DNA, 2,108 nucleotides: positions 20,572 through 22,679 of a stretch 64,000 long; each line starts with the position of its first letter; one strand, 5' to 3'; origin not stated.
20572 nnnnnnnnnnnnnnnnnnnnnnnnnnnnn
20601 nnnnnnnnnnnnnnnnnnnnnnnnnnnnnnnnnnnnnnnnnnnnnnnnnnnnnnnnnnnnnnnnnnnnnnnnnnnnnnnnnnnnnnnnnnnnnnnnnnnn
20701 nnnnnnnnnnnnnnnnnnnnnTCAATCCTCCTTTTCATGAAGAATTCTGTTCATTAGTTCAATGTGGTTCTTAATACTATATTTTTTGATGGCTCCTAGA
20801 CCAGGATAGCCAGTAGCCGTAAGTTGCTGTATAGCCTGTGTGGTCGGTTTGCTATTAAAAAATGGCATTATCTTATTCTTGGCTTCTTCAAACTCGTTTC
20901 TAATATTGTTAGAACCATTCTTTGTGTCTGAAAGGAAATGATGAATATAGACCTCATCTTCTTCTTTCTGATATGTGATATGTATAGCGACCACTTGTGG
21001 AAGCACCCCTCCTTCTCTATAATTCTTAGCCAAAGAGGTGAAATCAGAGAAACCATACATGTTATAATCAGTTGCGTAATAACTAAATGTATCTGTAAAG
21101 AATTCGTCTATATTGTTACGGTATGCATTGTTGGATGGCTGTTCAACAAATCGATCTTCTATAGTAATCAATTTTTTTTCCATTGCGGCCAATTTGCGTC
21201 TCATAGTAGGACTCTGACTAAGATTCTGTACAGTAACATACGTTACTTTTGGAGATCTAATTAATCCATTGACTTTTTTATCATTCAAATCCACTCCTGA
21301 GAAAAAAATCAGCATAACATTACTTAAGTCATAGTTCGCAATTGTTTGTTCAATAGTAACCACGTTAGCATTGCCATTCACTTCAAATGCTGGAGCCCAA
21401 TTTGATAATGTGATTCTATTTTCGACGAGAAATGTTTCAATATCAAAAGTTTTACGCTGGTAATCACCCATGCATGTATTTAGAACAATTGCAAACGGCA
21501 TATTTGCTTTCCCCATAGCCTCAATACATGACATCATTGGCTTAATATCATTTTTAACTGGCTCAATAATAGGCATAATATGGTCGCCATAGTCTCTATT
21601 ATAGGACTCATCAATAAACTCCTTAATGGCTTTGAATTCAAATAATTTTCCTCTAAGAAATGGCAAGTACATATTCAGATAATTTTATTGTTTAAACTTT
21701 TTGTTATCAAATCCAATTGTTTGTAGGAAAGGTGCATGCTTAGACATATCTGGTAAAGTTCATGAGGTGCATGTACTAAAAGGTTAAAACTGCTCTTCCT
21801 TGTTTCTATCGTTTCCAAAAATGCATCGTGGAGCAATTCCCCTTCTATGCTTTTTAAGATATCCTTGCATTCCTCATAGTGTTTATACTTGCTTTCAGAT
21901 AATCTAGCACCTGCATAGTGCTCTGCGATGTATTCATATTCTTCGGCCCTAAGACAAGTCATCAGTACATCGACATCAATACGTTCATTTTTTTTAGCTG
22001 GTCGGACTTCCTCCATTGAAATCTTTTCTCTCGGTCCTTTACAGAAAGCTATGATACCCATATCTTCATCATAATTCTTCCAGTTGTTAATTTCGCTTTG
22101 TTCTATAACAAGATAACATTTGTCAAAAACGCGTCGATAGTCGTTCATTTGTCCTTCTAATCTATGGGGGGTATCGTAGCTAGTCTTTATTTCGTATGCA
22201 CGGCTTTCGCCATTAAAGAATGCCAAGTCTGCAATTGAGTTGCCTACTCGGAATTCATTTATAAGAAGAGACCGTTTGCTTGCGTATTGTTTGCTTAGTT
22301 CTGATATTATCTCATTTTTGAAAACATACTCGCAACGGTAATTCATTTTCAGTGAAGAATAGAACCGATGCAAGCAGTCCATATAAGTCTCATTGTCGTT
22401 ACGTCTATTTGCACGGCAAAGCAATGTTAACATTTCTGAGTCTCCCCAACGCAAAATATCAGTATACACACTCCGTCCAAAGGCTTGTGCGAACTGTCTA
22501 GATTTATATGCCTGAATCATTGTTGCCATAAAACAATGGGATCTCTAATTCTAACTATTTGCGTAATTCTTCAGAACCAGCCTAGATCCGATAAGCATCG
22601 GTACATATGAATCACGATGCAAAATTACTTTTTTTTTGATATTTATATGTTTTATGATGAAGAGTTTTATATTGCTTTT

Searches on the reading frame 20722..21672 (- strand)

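Call 4: search_protein_families(library=pfam, proteins=[window:20722-21672:-], max_evalue=0.1)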
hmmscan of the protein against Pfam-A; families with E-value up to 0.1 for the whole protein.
window:20722-21672:- (316 aa): 0 families

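Call 5: search_protein_families(library=padloc, proteins=[window:20722-21672:-], max_evalue=0.1)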
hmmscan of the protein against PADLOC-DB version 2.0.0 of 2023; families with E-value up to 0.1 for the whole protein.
window:20722-21672:- (316 aa): 0 families

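Call 6: search_protein_families(library=ncbifam, proteins=[window:20722-21672:-], max_evalue=0.1)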
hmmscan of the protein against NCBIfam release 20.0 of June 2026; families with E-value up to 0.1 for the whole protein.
window:20722-21672:- (316 aa): 1 family
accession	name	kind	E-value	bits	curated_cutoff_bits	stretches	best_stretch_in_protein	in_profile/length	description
NF033831.1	sce7725_fam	subfamily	2.1e-66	224.8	60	1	2-311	1-312/312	sce7725 family protein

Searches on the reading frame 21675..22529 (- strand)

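Call 4: search_protein_families(library=pfam, proteins=[window:21675-22529:-], max_evalue=0.1)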
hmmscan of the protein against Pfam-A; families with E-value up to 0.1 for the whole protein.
window:21675-22529:- (284 aa): 0 families

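Call 5: search_protein_families(library=padloc, proteins=[window:21675-22529:-], max_evalue=0.1)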
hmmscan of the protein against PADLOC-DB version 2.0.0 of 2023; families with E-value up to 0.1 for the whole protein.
window:21675-22529:- (284 aa): 1 family
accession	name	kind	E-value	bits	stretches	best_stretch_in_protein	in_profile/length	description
PDLC02989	cll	-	1.7e-19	68.7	1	67-244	7-183/265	-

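Call 6: search_protein_families(library=ncbifam, proteins=[window:21675-22529:-], max_evalue=0.1)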
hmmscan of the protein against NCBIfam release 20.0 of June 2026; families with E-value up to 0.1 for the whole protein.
window:21675-22529:- (284 aa): 1 family
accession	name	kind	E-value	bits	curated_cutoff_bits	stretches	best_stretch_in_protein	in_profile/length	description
NF033832.1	sce7726_fam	subfamily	5.5e-45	153.5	70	1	65-245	1-183/184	sce7726 family protein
